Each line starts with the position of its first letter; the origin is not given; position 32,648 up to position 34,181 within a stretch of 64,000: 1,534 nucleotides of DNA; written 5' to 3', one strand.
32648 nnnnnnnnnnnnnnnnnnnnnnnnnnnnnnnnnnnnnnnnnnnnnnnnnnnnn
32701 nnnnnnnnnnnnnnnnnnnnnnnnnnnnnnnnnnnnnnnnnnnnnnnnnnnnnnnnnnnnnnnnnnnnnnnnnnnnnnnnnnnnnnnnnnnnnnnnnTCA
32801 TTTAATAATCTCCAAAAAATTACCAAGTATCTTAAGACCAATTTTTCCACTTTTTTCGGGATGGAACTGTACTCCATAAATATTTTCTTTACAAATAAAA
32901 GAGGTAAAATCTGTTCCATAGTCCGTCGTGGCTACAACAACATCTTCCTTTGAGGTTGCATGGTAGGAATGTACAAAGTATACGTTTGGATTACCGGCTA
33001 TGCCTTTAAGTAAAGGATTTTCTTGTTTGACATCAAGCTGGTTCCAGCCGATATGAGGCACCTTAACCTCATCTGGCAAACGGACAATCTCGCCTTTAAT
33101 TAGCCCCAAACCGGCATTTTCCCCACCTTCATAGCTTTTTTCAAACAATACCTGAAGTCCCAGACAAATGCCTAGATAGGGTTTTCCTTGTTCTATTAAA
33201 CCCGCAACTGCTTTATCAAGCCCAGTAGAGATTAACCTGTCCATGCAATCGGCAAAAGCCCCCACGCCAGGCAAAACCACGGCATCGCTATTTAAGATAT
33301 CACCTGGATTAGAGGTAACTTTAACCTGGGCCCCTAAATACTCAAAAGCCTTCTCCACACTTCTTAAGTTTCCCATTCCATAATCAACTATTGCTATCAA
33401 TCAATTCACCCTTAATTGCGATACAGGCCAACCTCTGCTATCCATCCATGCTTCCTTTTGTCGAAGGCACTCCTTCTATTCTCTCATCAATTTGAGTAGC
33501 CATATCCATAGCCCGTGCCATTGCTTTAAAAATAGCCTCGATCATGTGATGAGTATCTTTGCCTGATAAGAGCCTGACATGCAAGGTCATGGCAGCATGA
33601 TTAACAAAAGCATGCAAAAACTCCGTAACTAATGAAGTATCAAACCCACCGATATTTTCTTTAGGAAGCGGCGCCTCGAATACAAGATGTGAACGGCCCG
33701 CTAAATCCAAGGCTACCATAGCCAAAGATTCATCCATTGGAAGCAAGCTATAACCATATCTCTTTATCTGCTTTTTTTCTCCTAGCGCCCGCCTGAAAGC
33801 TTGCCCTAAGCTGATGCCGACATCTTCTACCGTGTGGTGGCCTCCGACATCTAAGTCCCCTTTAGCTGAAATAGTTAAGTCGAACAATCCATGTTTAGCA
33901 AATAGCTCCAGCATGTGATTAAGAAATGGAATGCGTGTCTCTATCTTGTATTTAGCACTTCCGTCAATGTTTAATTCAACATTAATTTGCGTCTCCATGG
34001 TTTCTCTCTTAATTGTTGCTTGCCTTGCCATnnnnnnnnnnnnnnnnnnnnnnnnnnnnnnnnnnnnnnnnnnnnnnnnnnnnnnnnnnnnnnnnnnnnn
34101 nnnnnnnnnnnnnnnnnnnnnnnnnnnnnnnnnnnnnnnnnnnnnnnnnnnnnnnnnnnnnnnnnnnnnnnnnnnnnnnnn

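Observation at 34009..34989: Large-capped HAD hydrolase embedded in the his operon: candidate non-canonical histidinol-phosphate phosphatase; hisC absent from the operon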

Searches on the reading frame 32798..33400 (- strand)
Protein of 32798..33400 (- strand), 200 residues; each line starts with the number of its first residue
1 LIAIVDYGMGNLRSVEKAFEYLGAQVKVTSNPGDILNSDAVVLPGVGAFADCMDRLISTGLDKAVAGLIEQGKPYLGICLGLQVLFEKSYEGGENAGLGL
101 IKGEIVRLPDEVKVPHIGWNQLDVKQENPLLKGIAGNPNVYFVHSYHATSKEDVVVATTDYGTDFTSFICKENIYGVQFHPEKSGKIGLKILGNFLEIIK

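Call 3: search_protein_families(library=pfam, proteins=[window:32798-33400:-], max_evalue=0.01)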
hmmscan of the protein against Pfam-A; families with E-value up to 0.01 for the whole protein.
window:32798-33400:- (200 aa): 5 families
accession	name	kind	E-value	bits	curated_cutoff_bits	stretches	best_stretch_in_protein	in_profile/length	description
PF00117.34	GATase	-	4.9e-24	85.5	22.8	1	4-196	2-187/190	Glutamine amidotransferase class-I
PF07685.20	GATase_3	-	6.9e-07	29.5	27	1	25-106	25-116/196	CobB/CobQ-like glutamine amidotransferase domain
PF01174.25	SNO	-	1.8e-05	25.1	27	1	10-184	6-172/188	SNO glutamine amidotransferase family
PF07722.19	Peptidase_C26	-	3.9e-05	24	20.5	1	67-182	100-219/219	Peptidase C26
PF01965.30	DJ-1_PfpI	-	0.0079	16.5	26.6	0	23-92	45-114/165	DJ-1/PfpI family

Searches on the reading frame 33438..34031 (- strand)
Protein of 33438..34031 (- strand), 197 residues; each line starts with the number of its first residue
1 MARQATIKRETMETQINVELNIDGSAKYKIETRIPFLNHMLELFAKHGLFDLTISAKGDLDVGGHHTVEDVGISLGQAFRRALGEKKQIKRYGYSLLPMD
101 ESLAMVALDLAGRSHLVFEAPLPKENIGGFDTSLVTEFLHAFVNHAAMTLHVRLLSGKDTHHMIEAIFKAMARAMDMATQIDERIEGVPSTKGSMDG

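Call 3: search_protein_families(library=pfam, proteins=[window:33438-34031:-], max_evalue=0.01)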
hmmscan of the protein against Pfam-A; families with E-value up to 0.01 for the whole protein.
window:33438-34031:- (197 aa): 1 family
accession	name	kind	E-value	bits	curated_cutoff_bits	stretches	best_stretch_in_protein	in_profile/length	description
PF00475.24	IGPD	-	8.8e-63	211.2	27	1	32-175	1-144/144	Imidazoleglycerol-phosphate dehydratase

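Call 4: search_protein_families(library=ncbifam, proteins=[window:33438-34031:-], max_evalue=0.01)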
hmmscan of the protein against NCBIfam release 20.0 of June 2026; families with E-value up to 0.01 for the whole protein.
window:33438-34031:- (197 aa): 13 families
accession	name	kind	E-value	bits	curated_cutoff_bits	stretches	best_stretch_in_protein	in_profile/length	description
NF002115.0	PRK00951.2-5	equivalog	8.6e-88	293.2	289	1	1-194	1-194/195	imidazoleglycerol-phosphate dehydratase HisB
NF002112.0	PRK00951.2-2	equivalog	6.7e-80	267.4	315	1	3-194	2-193/194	imidazoleglycerol-phosphate dehydratase HisB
NF002111.0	PRK00951.2-1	equivalog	9.2e-80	266.8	231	1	2-195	3-194/194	imidazoleglycerol-phosphate dehydratase HisB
NF002106.0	PRK00951.1-1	equivalog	2.6e-77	258.9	283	1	2-195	3-197/197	imidazoleglycerol-phosphate dehydratase HisB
NF002116.0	PRK00951.2-6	equivalog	8.9e-77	257.5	269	1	2-194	3-196/197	imidazoleglycerol-phosphate dehydratase HisB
NF002107.0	PRK00951.1-2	equivalog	5.9e-76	254.5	267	1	3-194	2-193/194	imidazoleglycerol-phosphate dehydratase HisB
NF002109.0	PRK00951.1-5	equivalog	2.7e-74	249.2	278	1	2-194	2-195/196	imidazoleglycerol-phosphate dehydratase HisB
NF002108.0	PRK00951.1-3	equivalog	2.8e-74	249.3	328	1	2-195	9-203/205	imidazoleglycerol-phosphate dehydratase HisB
NF002114.0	PRK00951.2-4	equivalog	3e-70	235.7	189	1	5-194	2-189/190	imidazoleglycerol-phosphate dehydratase HisB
NF002110.2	PRK00951.1-6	equivalog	7.1e-70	234.8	266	1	3-194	1-198/199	imidazoleglycerol-phosphate dehydratase HisB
NF003937.0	PRK05446.1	equivalog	1.7e-65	221.4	443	1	2-194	166-354/355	bifunctional histidinol-phosphatase/imidazoleglycerol-phosphate dehydratase HisB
NF002113.0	PRK00951.2-3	equivalog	6.6e-65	218.6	288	1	3-194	2-189/190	imidazoleglycerol-phosphate dehydratase HisB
NF010121.0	PRK13598.1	equivalog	6.7e-53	179.3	295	1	1-195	1-193/193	imidazoleglycerol-phosphate dehydratase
